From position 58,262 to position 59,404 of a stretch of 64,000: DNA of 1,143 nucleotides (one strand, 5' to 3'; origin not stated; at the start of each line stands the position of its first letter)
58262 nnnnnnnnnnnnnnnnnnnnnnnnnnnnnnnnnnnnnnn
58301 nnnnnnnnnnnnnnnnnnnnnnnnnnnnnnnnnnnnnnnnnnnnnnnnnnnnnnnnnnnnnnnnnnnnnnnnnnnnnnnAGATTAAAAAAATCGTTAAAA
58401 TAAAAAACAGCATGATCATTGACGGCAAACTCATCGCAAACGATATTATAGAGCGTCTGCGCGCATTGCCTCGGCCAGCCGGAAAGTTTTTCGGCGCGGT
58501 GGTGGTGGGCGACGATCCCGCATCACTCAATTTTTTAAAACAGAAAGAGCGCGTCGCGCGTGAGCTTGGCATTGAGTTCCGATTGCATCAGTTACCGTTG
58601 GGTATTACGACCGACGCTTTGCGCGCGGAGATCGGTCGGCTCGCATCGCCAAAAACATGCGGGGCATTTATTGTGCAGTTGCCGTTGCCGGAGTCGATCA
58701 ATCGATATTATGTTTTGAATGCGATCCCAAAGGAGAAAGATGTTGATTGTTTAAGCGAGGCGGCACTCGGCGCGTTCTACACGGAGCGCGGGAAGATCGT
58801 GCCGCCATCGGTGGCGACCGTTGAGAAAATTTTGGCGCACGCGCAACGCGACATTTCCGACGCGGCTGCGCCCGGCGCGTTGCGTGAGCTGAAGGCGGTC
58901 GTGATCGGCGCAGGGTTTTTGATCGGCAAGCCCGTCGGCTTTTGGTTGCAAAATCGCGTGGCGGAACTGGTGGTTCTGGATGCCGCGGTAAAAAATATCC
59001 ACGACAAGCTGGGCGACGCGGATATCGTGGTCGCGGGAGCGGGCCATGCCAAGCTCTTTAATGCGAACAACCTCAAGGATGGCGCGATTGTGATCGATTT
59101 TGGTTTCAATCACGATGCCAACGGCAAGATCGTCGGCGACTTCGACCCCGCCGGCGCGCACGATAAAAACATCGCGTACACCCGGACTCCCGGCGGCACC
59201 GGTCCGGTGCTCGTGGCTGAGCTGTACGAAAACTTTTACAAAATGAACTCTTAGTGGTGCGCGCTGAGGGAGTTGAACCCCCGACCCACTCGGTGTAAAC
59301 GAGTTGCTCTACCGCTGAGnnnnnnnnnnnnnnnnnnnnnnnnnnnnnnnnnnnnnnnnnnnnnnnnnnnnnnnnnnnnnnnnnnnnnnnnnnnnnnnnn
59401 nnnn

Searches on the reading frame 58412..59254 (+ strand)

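Call 29: search_protein_families(library=pfam, proteins=[window:58412-59254:+], max_evalue=0.001)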
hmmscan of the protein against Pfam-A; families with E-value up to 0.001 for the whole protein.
window:58412-59254:+ (280 aa): 2 families
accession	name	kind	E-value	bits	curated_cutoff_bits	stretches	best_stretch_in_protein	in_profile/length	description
PF02882.25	THF_DHG_CYH_C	-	7.1e-28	97.4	27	1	117-278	3-155/160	Tetrahydrofolate dehydrogenase/cyclohydrolase, NAD(P)-binding domain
PF00763.28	THF_DHG_CYH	-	2.1e-20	73.5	32.8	1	3-112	1-115/115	Tetrahydrofolate dehydrogenase/cyclohydrolase, catalytic domain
